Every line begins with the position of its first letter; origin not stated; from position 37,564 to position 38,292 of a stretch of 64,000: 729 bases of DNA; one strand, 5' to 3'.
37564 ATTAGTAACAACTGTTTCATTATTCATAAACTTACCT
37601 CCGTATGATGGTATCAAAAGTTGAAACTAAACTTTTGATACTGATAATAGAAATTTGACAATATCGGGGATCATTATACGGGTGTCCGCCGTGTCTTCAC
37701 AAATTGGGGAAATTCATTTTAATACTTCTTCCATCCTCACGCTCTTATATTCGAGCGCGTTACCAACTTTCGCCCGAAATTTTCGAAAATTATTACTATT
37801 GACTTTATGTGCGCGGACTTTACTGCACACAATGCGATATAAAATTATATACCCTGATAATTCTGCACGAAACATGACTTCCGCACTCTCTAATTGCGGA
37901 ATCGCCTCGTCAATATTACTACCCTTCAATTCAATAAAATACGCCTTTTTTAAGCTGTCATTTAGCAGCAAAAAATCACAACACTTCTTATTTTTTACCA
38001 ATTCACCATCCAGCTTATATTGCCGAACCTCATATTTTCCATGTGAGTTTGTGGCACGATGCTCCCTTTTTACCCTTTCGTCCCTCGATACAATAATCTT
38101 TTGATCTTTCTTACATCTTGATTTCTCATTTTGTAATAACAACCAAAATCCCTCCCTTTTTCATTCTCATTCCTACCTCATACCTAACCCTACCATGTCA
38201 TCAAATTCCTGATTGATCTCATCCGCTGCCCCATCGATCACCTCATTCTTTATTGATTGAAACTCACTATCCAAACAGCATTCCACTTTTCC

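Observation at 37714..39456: Candidate undescribed two-gene defence cassette: ABC/AAA_21-like ATPase plus small PD-(D/E)xK-like protein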

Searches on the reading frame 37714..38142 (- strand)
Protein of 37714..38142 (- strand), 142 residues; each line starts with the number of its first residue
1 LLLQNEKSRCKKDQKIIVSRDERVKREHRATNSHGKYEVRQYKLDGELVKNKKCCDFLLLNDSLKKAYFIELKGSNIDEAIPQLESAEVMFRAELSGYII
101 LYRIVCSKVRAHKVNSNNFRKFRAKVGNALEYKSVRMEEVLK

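Call 3: search_protein_families(library=pfam, proteins=[window:37714-38142:-], max_evalue=1)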
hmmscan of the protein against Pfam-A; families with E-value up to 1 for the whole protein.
window:37714-38142:- (142 aa): 1 family
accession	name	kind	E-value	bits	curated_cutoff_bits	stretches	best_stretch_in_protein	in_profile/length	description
PF13020.12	NOV_C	-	0.069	13.7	22.1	1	45-105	21-80/91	Protein NO VEIN, C-terminal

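Call 4: search_protein_families(library=padloc, proteins=[window:37714-38142:-], max_evalue=1)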
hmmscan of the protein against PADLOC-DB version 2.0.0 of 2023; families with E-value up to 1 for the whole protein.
window:37714-38142:- (142 aa): 1 family
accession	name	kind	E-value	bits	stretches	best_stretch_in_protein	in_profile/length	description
PDLC01402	Cas4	-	0.018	12.7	1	14-141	21-136/160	"CAS-I,CAS-II,CAS-III,CAS-IV,CAS-V,CAS-VI; acquisition_associated"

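Call 5: search_protein_families(library=ncbifam, proteins=[window:37714-38142:-], max_evalue=1)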
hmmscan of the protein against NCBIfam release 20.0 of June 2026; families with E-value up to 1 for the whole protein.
window:37714-38142:- (142 aa): 0 families

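Call 6: search_protein_families(library=phrogs, proteins=[window:37714-38142:-], max_evalue=1)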
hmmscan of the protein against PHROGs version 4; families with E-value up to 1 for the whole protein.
window:37714-38142:- (142 aa): 5 families
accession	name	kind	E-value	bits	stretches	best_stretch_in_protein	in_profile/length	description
phrog_6724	-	unknown function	0.021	16.6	1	33-91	2-60/100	-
phrog_5044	-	unknown function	0.026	15.3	1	50-72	37-59/64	-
phrog_30896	-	unknown function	0.087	13.9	1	110-134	32-56/65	-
phrog_38748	-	unknown function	0.22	13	1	99-126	24-50/64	-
phrog_24080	-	unknown function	0.22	12.7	1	30-54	38-62/78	-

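Call 7: find_homologous_proteins(query=window:37714-38142:-, max_evalue=0.001)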
Query window:37714-38142:- (142 aa): 140 proteins with E <= 0.001 among 144 candidates; the best 120 are listed.
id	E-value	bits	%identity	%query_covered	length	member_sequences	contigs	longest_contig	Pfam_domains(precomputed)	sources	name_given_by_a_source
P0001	1.3e-81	289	100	95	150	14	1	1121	-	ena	-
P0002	1.1e-56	208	71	99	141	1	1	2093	-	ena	-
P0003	2.1e-54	201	69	98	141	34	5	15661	-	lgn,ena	-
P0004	4.5e-54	200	68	99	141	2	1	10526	-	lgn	-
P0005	1.8e-52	195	67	99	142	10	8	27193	-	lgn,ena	-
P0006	1.0e-51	192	65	99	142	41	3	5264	-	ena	-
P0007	1.0e-51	192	65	99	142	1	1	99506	-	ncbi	-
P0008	3.2e-50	187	72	88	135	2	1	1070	-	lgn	-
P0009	2.7e-49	184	65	99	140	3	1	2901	-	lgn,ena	-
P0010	5.7e-49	183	63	98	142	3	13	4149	-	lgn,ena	-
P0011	2.5e-48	181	60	99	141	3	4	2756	-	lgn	-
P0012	4.8e-48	180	63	99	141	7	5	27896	-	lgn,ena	-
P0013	5.2e-48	180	58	99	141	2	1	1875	-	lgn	-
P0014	1.9e-47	178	59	100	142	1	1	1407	-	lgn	-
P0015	3.2e-47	178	61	99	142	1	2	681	-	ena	-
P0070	4.2e-41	158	59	99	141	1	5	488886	-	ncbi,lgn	-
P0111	6.3e-26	109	43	92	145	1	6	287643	-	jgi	jgi:uncharacterized protein YxeA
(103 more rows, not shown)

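Call 14: find_encoding_contigs(protein=P0007, flank=8000, max_places=3)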
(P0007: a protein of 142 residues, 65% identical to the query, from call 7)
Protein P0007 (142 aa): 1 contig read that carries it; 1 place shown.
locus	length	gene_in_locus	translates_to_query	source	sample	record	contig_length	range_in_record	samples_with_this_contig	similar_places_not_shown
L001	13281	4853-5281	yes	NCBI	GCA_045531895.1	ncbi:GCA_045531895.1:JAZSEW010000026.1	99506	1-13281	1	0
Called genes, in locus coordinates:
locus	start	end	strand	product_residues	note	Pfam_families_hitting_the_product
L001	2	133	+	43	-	?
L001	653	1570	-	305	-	PF00575:S1, PF21710:Spt6_S1 (faint), PF21543:CvfB_2nd (faint), PF00575:S1, PF23459:S1_RRP5 (weak)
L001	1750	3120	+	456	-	PF03023:MurJ, PF01554:MatE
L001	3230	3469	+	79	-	-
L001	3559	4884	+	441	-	PF02463:SMC_N (weak), PF13175:AAA_15, PF13304:AAA_21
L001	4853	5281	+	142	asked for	-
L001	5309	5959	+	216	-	PF17746:SfsA_N, PF03749:SfsA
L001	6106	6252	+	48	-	PF13165:SCIFF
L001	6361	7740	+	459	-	PF13353:Fer4_12, PF04055:Radical_SAM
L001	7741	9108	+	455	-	PF01276:OKR_DC_1, PF05889:SepSecS (weak), PF00266:Aminotran_5 (weak), PF01053:Cys_Met_Meta_PP (weak), PF03711:OKR_DC_1_C (weak)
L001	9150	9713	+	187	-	PF01613:Flavin_Reduct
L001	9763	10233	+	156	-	PF13420:Acetyltransf_4 (weak), PF00583:Acetyltransf_1, PF13673:Acetyltransf_10, PF13508:Acetyltransf_7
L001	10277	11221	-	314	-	PF12773:DZR, PF13240:Zn_Ribbon_1 (weak), PF13248:Zn_ribbon_3 (weak)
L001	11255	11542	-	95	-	-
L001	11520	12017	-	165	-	PF04542:Sigma70_r2, PF13556:HTH_30 (faint), PF08281:Sigma70_r4_2, PF04545:Sigma70_r4 (weak)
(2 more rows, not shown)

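Call 15: find_encoding_contigs(protein=P0111, flank=8000, max_places=3)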
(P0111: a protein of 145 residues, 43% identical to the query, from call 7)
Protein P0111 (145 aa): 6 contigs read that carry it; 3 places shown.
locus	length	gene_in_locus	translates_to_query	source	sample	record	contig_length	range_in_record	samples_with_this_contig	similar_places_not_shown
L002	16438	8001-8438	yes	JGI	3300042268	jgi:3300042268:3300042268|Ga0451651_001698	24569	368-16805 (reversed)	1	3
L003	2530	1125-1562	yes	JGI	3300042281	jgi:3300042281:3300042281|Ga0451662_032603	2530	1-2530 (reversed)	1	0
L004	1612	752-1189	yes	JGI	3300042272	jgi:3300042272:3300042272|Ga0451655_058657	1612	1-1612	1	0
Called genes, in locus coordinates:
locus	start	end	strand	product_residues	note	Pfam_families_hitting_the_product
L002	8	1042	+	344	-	PF00586:AIRS, PF02769:AIRS_C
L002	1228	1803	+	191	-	PF00440:TetR_N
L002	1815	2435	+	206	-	-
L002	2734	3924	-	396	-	PF00266:Aminotran_5, PF01212:Beta_elim_lyase, PF00155:Aminotran_1_2 (weak), PF01041:DegT_DnrJ_EryC1 (weak)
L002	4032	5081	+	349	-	PF04143:Sulf_transp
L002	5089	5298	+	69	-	PF01206:TusA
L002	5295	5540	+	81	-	PF11823:Se_S_carrier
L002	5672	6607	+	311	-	PF04280:Tim44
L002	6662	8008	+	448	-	PF13175:AAA_15, PF13304:AAA_21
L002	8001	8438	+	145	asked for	-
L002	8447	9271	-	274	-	-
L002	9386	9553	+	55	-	-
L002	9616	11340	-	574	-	PF12229:PG_binding_4, PF04294:VanW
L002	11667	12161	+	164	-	PF21982:RecX_HTH1, PF02631:RecX_HTH2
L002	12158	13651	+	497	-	PF03853:YjeF_N, PF01256:Carb_kinase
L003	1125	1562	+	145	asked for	-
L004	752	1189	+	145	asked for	-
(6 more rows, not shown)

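Call 16: find_encoding_contigs(protein=P0070, flank=8000, max_places=3)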
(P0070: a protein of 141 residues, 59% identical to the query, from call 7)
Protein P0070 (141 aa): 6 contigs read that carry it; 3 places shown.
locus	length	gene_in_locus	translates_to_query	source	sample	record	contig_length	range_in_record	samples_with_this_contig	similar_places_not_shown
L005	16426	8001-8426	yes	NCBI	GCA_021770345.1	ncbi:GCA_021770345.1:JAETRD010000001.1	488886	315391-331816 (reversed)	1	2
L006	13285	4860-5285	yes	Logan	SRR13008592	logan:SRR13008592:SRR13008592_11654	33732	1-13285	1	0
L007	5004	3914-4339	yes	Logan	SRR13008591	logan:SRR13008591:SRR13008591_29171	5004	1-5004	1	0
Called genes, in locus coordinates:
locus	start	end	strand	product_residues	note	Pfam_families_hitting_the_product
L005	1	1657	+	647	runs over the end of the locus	-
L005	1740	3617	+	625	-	PF13727:CoA_binding_3, PF01073:3Beta_HSD, PF01370:Epimerase, PF02719:Polysacc_synt_2, PF04321:RmlD_sub_bind, PF16363:GDP_Man_Dehyd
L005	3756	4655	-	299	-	PF00551:Formyl_trans_N, PF02911:Formyl_trans_C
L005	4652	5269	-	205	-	PF02397:Bac_transf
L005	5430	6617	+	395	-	PF01041:DegT_DnrJ_EryC1, PF01212:Beta_elim_lyase (weak)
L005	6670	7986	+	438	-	PF13175:AAA_15, PF13304:AAA_21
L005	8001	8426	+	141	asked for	-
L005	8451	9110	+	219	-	PF00132:Hexapep (faint), PF17836:PglD_N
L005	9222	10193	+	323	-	PF21360:PylC-like_N, PF02655:ATP-grasp_3, PF13535:ATP-grasp_4 (weak), PF15632:ATPgrasp_Ter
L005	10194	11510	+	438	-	PF00702:Hydrolase, PF13419:HAD_2, PF02585:PIG-L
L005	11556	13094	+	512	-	PF03023:MurJ, PF01554:MatE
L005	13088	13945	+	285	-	-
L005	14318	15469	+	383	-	PF13439:Glyco_transf_4 (weak), PF00534:Glycos_transf_1, PF13692:Glyco_trans_1_4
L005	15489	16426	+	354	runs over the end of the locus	PF00571:CBS (faint), PF00483:NTP_transferase, PF12804:NTP_transf_3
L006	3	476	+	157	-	?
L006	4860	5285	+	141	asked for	-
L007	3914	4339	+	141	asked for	-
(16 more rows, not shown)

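Call 17: predict_structure(alignment_id=A1)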
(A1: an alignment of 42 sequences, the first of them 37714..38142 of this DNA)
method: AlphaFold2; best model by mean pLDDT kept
length: 142 residues; sequences in the alignment: 42
mean_pLDDT: 95.1   pTM: 0.90
mean pLDDT of the five models: 95.1, 93.7, 93.5, 93.2, 92.4
residues with pLDDT >= 90: 127; 70-90: 15; 50-70: 0; < 50: 0
segments of 3 or more residues with pLDDT < 50: none
pLDDT, mean of each block of 10 residues (from residue 1): 94 97 94 96 94 96 98 91 96 97 94 90 97 97 93
secondary structure, 60 per line:
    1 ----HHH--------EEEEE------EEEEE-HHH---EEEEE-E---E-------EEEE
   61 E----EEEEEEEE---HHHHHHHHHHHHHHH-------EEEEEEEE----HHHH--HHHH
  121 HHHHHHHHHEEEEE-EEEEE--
elements in order: E16-20 E27-31 E39-43 E57-61 E66-73 H77-91 E99-106 H111-114 H117-129 E130-134 E136-140

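Call 20: fold_search(model_id=the predicted structure, library=pdb)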
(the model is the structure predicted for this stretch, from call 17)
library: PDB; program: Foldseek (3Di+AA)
matches with E <= 10: 597; with E <= 0.001: 0
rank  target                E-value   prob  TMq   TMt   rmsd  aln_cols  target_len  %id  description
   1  2wiz_A                1.8e-02  0.84  0.28  0.30   5.0        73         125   16  Crystal structures of Holliday junction resolvases from Archaeoglobus fulgidus bound to DNA substrate (released 2009-05-26)
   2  2wcw_A                2.3e-02  0.82  0.30  0.33   5.0        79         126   18  1.6A resolution structure of Archaeoglobus fulgidus Hjc, a Holliday junction resolvase from an archaeal hyperthermophi (released 2009-03-24)
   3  2wj0_B                6.2e-02  0.66  0.30  0.34   5.0        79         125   18  Crystal structures of Holliday junction resolvases from Archaeoglobus fulgidus bound to DNA substrate (released 2009-05-26)
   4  4fym_C                7.0e-02  0.33  0.26  0.19   7.0        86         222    9  Crystal structure of Plasmodium falciparum orotate phosphoribosyltransferase (released 2013-08-07)
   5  5gke_A                9.6e-02  0.89  0.41  0.26   6.3        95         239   15  Structure of EndoMS-dsDNA1 complex (released 2016-11-02)
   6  4fym_B                1.0e-01  0.28  0.26  0.19   6.9        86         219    9  Crystal structure of Plasmodium falciparum orotate phosphoribosyltransferase (released 2013-08-07)
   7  4fym_A                1.0e-01  0.28  0.27  0.19   7.2        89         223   10  Crystal structure of Plasmodium falciparum orotate phosphoribosyltransferase (released 2013-08-07)
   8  2vld_B                1.2e-01  0.75  0.37  0.25   4.8        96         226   14  crystal structure of a repair endonuclease from Pyrococcus abyssi (released 2009-05-19)
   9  1fzr_A                1.2e-01  0.33  0.26  0.28   5.8        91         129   21  CRYSTAL STRUCTURE OF BACTERIOPHAGE T7 ENDONUCLEASE I (released 2001-01-17)
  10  2vld_A                1.3e-01  0.72  0.37  0.25   4.8        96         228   14  crystal structure of a repair endonuclease from Pyrococcus abyssi (released 2009-05-19)
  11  8q3y_A                1.4e-01  0.80  0.36  0.14   4.4        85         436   16  Crystal structure of apo Can2 from Thermoanaerobacter brockii (released 2023-11-22)
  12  8z4i_A                1.5e-01  0.33  0.25  0.12   6.8        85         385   16  crystal structure of Cdn1 in complex with cA3 (released 2026-02-04)
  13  2zix_A                1.7e-01  0.14  0.23  0.15   7.8       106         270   13  Crystal structure of the Mus81-Eme1 complex (released 2008-04-29)
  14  4fym_E                1.8e-01  0.21  0.26  0.19   7.0        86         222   10  Crystal structure of Plasmodium falciparum orotate phosphoribosyltransferase (released 2013-08-07)
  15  4efz_B                1.9e-01  0.30  0.30  0.18   7.1        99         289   12  Crystal Structure of a hypothetical metallo-beta-lactamase from Burkholderia pseudomallei (released 2012-05-09)
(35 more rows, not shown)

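Call 21: fold_search(model_id=the predicted structure, library=viral)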
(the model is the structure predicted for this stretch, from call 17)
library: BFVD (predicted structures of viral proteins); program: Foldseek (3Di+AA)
matches with E <= 10: 829; with E <= 0.001: 1
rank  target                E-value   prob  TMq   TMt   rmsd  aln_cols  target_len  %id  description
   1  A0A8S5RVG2            8.1e-04  1.00  0.41  0.31   4.4       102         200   20  PD-(D/E)XK nuclease superfamily protein [Siphoviridae sp. ctHip2]
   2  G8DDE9                1.5e-02  0.92  0.37  0.31   6.0       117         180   14  (no name in the UniProt tables at hand)
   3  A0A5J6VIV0            1.8e-02  0.98  0.36  0.13   3.9        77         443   23  Uncharacterized protein [Megaviridae environmental sample]
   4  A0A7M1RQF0            2.7e-02  0.84  0.33  0.17   9.2       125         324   13  Exonuclease [uncultured phage cr52_1]
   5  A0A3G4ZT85            3.1e-02  0.96  0.38  0.25   4.1        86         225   13  Uncharacterized protein [Edafosvirus sp.]
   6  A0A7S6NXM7            3.1e-02  0.93  0.41  0.32   5.7       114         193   12  Uncharacterized protein [Bathycoccus sp. RCC716 virus 1]
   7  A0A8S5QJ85            3.5e-02  0.97  0.42  0.23   3.7       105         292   13  Restriction endonuclease [Siphoviridae sp. ctezl47]
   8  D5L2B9                4.0e-02  0.57  0.28  0.24   6.8        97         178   14  Restriction endonuclease type IV Mrr domain-containing protein [uncultured virus]
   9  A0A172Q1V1            4.5e-02  0.47  0.34  0.28   9.3       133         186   15  Uncharacterized protein [Escherichia phage MX01]
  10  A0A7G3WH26            4.5e-02  0.38  0.31  0.28   6.2       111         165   20  Putative endodeoxyribonuclease I [Arthronema virus TR020]
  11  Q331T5                5.4e-02  0.94  0.42  0.30   3.8       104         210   15  (no name in the UniProt tables at hand)
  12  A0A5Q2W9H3            5.4e-02  0.51  0.33  0.24   7.7       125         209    9  (no name in the UniProt tables at hand)
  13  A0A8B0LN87            6.2e-02  0.92  0.44  0.43   5.5       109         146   12  Uncharacterized protein [uncultured archaeal virus]
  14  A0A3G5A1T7            6.2e-02  0.91  0.39  0.32   4.0        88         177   12  Uncharacterized protein [Gaeavirus sp.]
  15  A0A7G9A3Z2            6.2e-02  0.84  0.40  0.21   5.3       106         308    7  Uncharacterized protein [Bacteriophage sp.]
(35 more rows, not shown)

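Call 22: search_protein_representatives(alignment_id=A1)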
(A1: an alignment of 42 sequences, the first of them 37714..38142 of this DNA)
Query: 42 sequences, 141 profile positions. Proteins with E-value up to 0.001 (for the whole library): 2062; up to 1e-10: 669; up to 1e-30: 56. The best 150 are listed.
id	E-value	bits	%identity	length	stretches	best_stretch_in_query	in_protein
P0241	1.2e-59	216.6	-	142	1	1-141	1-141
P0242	6.4e-49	181.9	-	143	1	1-141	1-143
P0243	3.5e-47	176.2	-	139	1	3-141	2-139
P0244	1.0e-46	174.7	-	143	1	4-141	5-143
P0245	1.2e-44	168.0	-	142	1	1-141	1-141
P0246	6.4e-43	162.4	-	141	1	1-141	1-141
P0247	7.7e-43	162.1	-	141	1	2-141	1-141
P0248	7.4e-42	159.0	-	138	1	1-141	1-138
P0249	1.3e-41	158.2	-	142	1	1-141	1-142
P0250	1.8e-41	157.7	-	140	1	1-141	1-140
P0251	3.1e-41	156.9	-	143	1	1-140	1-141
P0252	4.5e-41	156.4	-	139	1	1-140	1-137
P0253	5.3e-41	156.2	-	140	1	1-140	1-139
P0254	6.4e-41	155.9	-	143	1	3-141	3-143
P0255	1.0e-40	155.3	-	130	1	12-141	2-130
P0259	1.5e-37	145.0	-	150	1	1-141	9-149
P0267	4.7e-36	140.2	-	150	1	3-129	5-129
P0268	2.5e-35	137.8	-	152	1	3-128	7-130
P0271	1.1e-34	135.8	-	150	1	3-129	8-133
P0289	5.9e-32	126.9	-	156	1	3-129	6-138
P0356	2.9e-25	105.2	-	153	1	3-139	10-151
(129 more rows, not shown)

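Call 24: search_protein_families(library=pfam, alignment_id=A2, max_evalue=0.01)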
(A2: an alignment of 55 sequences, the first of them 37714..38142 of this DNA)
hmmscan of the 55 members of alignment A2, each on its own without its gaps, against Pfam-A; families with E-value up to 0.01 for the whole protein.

A. member 1, window:37714-38142:- (142 aa): 0 families

B. families by the number of members that match (of 55 scanned): 9 families
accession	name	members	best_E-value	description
PF13588.12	HSDR_N_2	5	0.0014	Type I restriction enzyme R protein N terminus (HSDR_N)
PF08011.17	PDDEXK_9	3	0.00089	PD-(D/E)XK nuclease superfamily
PF04313.20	HSDR_N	2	0.0022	Type I restriction enzyme R protein N terminus (HSDR_N)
PF25497.1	COR-B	2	0.0035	C-terminal of Roc, COR-B domain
PF01041.23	DegT_DnrJ_EryC1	1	1.9e-19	DegT/DnrJ/EryC1/StrS aminotransferase family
PF10881.14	DUF2726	1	0.0033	Protein of unknown function (DUF2726)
PF14082.12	SduA_C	1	0.0046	Shedu protein SduA, C-terminal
PF10016.14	DUF2259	1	0.0056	Predicted secreted protein (DUF2259)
PF07106.19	TBPIP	1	0.0086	TBPIP/Hop2 winged helix domain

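Call 25: search_protein_families(library=padloc, alignment_id=A2, max_evalue=0.01)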
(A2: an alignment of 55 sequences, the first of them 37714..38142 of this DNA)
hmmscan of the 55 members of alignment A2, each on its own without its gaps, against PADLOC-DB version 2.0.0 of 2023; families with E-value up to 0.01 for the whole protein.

A. member 1, window:37714-38142:- (142 aa): 0 families

B. families by the number of members that match (of 55 scanned): 12 families
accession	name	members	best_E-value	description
PDLC04563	PDC-M29B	24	2.3e-12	-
PDLC04667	PDC-M47B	12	0.00018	-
PDLC04669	PDC-M47B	10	9.1e-05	-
PDLC04564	PDC-M29B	4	0.00033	-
PDLC03034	MTase_I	2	0.0041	Type I methyltransferase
PDLC00384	SduA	1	0.00097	DUF4263 domain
PDLC04668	PDC-M47B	1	0.0017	-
PDLC04665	PDC-M47B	1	0.0028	-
PDLC02485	BrxC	1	0.0031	BrxC-PglY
PDLC04035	PD-T4-4_B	1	0.0066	-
PDLC00400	SduA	1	0.0076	DUF4263 domain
PDLC01406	Cas11a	1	0.0097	CAS-I-A; effector_SS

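Call 26: search_solved_structures(query=A2, max_evalue=10, show_alignments=2)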
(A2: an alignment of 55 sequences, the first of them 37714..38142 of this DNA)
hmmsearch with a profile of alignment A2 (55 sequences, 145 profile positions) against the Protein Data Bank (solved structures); distinct sequences matched with E-value up to 10: 0.

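Call 28: search_protein_families(library=padloc, proteins=[P0241, P0242, P0244, P0259, P0267, P0268, P0271, P0289, P0356, P0111], max_evalue=1)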
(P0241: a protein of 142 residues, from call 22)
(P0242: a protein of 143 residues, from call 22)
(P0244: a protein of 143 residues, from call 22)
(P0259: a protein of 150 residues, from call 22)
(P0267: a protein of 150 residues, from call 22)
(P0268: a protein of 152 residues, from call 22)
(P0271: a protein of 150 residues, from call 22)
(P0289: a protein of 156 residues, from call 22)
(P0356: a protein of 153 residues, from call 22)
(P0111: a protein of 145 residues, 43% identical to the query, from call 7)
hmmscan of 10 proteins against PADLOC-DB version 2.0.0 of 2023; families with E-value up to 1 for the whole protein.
P0241 (142 aa): 0 families

P0242 (143 aa): 5 families
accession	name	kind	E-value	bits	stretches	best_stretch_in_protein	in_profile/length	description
PDLC04563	PDC-M29B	-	3.6e-07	28.4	1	31-123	45-148/164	-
PDLC04564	PDC-M29B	-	0.00033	18.6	1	32-126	45-148/162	-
PDLC03034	MTase_I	-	0.0061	12.9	1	42-89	81-132/672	Type I methyltransferase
PDLC04669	PDC-M47B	-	0.01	13.4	1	44-87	62-107/183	-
PDLC04037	PD-T4-4_B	-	0.013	13.3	1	51-96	78-125/190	-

P0244 (143 aa): 0 families

P0259 (150 aa): 1 family
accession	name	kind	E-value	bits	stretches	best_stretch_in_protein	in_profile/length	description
PDLC04563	PDC-M29B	-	0.0057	14.8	1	57-100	70-115/164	-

P0267 (150 aa): 0 families

P0268 (152 aa): 3 families
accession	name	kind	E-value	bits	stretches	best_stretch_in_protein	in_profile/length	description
PDLC04563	PDC-M29B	-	1.2e-06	26.8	1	19-111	29-129/164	-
PDLC04564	PDC-M29B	-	0.00033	18.6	1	55-109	69-124/162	-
PDLC04667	PDC-M47B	-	0.013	13.4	1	56-96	45-87/158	-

P0271 (150 aa): 1 family
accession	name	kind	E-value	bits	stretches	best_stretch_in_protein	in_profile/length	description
PDLC04669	PDC-M47B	-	0.0023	15.5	1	37-92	52-108/183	-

P0289 (156 aa): 0 families

P0356 (153 aa): 0 families

P0111 (145 aa): 3 families
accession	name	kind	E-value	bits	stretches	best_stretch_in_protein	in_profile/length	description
PDLC04977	PDC-S26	-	0.0012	16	1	35-103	83-150/400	-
PDLC04667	PDC-M47B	-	0.0065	14.4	1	52-87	41-78/158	-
PDLC04669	PDC-M47B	-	0.013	13.1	1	47-95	62-112/183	-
